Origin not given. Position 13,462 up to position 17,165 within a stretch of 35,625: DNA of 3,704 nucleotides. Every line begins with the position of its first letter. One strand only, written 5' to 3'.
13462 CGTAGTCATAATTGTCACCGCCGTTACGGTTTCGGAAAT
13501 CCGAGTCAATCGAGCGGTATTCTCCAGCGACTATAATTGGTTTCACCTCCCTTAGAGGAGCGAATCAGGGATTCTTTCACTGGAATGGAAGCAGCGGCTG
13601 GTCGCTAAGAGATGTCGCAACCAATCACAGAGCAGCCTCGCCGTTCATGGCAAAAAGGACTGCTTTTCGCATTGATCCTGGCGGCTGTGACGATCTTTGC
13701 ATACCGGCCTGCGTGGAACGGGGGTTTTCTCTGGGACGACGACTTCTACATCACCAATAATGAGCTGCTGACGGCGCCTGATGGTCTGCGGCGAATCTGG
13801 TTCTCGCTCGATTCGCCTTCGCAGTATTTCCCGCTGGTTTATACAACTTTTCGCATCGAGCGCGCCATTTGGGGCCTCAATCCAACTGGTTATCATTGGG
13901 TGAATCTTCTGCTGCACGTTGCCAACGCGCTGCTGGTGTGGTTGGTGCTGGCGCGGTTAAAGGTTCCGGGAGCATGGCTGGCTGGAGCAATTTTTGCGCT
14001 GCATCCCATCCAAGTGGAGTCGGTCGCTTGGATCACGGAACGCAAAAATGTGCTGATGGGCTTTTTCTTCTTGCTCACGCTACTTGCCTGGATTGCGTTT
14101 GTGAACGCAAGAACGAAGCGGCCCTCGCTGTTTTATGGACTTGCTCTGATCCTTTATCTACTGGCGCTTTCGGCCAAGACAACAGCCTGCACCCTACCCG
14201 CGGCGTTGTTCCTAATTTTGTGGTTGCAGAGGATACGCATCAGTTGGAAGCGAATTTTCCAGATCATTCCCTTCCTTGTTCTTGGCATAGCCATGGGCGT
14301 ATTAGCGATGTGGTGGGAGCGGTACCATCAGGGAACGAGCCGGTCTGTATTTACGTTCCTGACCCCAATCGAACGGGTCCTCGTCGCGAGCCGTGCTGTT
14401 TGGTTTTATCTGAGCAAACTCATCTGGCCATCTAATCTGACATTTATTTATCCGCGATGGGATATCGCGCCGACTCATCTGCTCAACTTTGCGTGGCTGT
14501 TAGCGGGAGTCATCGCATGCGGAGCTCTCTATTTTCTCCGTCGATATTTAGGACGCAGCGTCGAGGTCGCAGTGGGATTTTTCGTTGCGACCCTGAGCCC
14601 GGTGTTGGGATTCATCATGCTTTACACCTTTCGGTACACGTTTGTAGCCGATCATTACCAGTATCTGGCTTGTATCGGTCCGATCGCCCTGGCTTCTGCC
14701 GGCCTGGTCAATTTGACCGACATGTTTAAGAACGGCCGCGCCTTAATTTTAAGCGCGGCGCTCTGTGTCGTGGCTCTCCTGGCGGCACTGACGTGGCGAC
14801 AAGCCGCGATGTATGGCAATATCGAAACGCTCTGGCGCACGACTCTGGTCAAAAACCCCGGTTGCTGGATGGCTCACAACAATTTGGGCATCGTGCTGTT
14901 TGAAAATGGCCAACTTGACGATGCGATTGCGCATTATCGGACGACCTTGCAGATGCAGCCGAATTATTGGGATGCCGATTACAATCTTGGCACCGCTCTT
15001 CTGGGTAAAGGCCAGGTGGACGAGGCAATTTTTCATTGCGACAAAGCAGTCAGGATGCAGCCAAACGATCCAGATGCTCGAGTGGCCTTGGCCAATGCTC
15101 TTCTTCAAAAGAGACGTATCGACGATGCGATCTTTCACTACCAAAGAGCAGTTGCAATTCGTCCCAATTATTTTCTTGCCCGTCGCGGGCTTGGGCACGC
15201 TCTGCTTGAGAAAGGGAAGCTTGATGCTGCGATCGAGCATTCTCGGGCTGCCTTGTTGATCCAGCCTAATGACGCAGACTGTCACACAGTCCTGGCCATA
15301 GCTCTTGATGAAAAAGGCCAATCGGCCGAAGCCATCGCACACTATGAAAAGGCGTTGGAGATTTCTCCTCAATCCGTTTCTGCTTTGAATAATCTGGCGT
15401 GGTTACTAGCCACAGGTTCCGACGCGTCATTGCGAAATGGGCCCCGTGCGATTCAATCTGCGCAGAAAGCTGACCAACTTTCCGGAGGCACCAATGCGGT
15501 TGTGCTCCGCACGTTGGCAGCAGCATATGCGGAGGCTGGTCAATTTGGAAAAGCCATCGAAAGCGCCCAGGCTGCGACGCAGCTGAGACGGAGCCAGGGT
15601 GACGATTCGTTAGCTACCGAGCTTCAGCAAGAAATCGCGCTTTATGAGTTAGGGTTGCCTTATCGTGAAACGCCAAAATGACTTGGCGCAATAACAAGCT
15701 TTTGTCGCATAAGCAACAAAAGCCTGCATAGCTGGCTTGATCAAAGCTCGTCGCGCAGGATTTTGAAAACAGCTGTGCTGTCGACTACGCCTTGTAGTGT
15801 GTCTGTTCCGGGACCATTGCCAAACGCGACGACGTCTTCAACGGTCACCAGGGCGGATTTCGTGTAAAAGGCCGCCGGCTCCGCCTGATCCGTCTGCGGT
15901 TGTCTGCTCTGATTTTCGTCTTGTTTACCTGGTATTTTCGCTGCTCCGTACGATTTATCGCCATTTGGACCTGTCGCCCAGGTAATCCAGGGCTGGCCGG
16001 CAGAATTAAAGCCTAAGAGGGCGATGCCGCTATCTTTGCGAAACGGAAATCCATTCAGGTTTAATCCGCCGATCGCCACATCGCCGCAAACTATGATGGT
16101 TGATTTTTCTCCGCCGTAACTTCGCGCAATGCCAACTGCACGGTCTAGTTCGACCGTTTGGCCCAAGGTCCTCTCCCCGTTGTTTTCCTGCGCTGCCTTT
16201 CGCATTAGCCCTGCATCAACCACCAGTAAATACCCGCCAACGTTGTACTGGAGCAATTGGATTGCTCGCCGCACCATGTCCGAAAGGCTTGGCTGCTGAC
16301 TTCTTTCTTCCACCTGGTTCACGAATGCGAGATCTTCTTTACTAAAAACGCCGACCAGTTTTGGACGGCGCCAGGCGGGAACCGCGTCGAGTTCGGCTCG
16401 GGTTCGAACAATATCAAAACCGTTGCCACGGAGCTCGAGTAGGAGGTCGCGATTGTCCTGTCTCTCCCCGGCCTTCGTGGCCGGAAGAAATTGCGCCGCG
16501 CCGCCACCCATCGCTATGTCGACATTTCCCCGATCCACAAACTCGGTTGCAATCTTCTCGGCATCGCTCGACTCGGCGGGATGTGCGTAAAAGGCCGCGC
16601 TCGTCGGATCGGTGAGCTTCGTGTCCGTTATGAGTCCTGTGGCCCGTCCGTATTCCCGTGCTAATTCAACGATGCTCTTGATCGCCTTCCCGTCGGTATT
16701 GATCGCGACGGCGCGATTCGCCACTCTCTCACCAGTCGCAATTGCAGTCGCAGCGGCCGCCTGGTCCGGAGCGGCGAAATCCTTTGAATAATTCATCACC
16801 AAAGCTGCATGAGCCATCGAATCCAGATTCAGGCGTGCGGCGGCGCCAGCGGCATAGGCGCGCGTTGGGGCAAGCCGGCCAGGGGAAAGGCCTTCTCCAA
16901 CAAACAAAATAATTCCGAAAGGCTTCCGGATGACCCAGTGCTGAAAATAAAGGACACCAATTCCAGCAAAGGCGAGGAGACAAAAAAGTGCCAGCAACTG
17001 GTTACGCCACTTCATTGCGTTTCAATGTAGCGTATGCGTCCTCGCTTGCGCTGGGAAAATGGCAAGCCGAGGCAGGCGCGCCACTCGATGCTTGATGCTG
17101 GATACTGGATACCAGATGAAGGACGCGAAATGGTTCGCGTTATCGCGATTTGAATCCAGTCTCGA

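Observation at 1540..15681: Contiguous battery of seven GT-C-fold glycosyltransferase-like genes, five of them TMTC-like (membrane domain + TPR)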

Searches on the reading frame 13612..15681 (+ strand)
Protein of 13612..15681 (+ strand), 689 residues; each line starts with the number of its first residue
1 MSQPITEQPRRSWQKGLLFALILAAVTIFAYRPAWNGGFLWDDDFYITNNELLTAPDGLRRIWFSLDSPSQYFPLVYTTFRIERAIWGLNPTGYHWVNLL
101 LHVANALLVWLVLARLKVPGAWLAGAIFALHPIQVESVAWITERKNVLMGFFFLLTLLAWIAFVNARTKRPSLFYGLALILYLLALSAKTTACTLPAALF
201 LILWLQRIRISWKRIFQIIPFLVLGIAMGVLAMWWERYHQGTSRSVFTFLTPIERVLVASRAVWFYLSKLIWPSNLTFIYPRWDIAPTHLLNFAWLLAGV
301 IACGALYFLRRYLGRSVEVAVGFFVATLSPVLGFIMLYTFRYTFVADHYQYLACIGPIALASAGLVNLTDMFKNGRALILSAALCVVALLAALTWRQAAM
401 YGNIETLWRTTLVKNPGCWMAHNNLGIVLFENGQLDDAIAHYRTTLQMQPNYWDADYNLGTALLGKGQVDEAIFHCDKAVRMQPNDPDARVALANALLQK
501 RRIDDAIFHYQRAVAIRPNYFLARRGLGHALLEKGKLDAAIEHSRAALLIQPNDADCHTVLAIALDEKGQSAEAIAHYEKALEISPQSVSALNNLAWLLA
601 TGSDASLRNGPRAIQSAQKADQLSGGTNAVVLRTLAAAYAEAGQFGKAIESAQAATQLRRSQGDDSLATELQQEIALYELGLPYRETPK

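Call 4: search_protein_families(library=pfam, proteins=[window:13612-15681:+], max_evalue=0.01)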
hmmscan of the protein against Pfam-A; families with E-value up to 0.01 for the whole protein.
window:13612-15681:+ (689 aa): 23 families
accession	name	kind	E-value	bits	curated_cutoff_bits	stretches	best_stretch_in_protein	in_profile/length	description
PF13431.12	TPR_17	-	1.9e-36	121.7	24.4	5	476-507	2-33/34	Tetratricopeptide repeat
PF00515.34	TPR_1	-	7.4e-36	121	27.8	4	421-452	3-34/34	Tetratricopeptide repeat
PF07719.23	TPR_2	-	1.2e-31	106.6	27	4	421-452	3-34/34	Tetratricopeptide repeat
PF13414.12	TPR_11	-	3.8e-30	103.7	26.8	5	495-535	2-42/42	TPR repeat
PF14559.12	TPR_19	-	1e-27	96.7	25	4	429-493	1-65/68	Tetratricopeptide repeat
PF13432.12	TPR_16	-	1.1e-26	93.4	32.7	4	425-487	3-65/65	Tetratricopeptide repeat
PF13181.12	TPR_8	-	1.6e-25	87.5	25.7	1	556-587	2-33/34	Tetratricopeptide repeat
PF13424.12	TPR_12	-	1e-23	83.7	30.1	3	524-586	6-76/77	Tetratricopeptide repeat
PF13428.12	TPR_14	-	3.9e-20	70.8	23.5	3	487-528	1-42/44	Tetratricopeptide repeat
PF12895.13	ANAPC3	-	4.7e-15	56.1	27.2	3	466-542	2-77/82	Anaphase-promoting complex, cyclosome, subunit 3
PF23914.1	TPR_CcmH_CycH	-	3.3e-11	43.7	42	4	545-658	40-150/158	Cytochrome c-type biogenesis protein H TPR domain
PF24575.1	TPR_Slam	-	5e-11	43.4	35.2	1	426-472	54-100/104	Surface lipoprotein assembly modifier, N-terminal TPR repeats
PF13176.12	TPR_7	-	2.2e-10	40.2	27.9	0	561-586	5-30/36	Tetratricopeptide repeat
PF25064.1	ARM_TT21_5th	-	5.8e-10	39.9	27.8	0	489-545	3-59/117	TT21 fifth ARM repeats domain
PF13429.12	TPR_15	-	2.4e-08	34.2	26.2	1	562-654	153-239/280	Tetratricopeptide repeat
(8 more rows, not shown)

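Call 5: search_protein_families(library=ncbifam, proteins=[window:13612-15681:+], max_evalue=0.01)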
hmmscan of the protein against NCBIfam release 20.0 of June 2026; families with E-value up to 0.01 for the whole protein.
window:13612-15681:+ (689 aa): 31 families (the best 25 are shown)
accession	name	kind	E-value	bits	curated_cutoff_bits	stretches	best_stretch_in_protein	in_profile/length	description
TIGR02917.1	PEP_TPR_lipo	equivalog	1.2e-33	116.1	312.2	2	527-660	742-868/899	XrtA/PEP-CTERM system TPR-repeat protein PrsT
NF040959.1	MamA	equivalog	1.2e-25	90.2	200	2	478-599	62-183/204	magnetosome protein MamA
NF033762.1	social_mot_Tgl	equivalog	1.9e-24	86.4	225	3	457-545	35-124/252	social motility TPR repeat lipoprotein Tgl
TIGR02521.1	type_IV_pilW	equivalog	7.6e-24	84.6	154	2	526-667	36-173/234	type IV pilus biogenesis/stability protein PilW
NF033758.1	gliding_GltE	equivalog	1.1e-17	64.1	225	1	478-605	213-340/411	adventurous gliding motility TPR repeat lipoprotein GltE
NF052415.1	T3SS_chap_SctY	equivalog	7e-14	52.2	70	3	425-514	12-104/106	type III secretion apparatus assembly chaperone SctY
NF033920.0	C39_PA2778_fam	equivalog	3.5e-12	46.3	150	2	488-586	157-255/255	PA2778 family cysteine peptidase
NF008520.0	PRK11447.1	equivalog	1.3e-11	43.1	858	2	525-624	273-381/1157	cellulose synthase complex outer membrane protein BcsC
TIGR02552.1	LcrH_SycD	equivalog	1.7e-10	40.7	104.8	1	429-517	28-116/136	SycD/LcrH family type III secretion system chaperone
NF047507.1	TPR_BatC_Lepto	exception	3.7e-10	39.6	175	0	456-529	61-138/214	TPR repeat-containing protein BatC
NF002725.1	PRK02603.1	equivalog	6e-10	39.4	143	1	530-604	44-121/173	photosystem I assembly protein Ycf3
NF041054.1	WAxxUGC_long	equivalog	2.5e-09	36.9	300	0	421-453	278-310/354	ResA-like WAxxUGC motif-containing protein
NF047371.1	FlcA_CTERM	equivalog_domain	1.3e-08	33.8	300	1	427-514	447-534/646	periplasmic flagellar collar protein FlcA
TIGR03939.1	PGA_TPR_OMP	equivalog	3.1e-08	32.3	366.65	1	461-623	61-217/800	poly-beta-1,6 N-acetyl-D-glucosamine export porin PgaA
NF047558.1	TPR_END_plus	domain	3.8e-07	30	32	0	457-486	3-32/56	TPR end-of-group domain-containing protein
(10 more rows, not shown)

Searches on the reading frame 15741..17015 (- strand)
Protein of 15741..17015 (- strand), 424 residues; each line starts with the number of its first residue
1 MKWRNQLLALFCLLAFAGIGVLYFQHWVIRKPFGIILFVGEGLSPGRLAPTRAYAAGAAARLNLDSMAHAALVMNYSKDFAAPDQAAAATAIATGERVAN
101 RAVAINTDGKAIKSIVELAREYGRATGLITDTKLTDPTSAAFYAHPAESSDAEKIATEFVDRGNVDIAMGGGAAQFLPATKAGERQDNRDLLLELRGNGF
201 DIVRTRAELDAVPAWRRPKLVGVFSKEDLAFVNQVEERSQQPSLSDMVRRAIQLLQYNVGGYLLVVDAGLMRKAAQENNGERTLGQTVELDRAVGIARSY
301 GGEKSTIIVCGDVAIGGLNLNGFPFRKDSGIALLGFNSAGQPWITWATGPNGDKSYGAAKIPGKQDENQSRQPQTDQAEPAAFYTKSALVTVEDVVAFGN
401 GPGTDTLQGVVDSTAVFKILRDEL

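Call 17: search_protein_families(library=pfam, proteins=[window:15741-17015:-], max_evalue=0.001)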
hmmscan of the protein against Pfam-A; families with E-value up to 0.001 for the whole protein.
window:15741-17015:- (424 aa): 1 family
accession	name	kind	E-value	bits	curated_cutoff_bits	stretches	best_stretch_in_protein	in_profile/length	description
PF00245.25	Alk_phosphatase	-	5.9e-50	170.9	24.4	1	35-421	4-418/423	Alkaline phosphatase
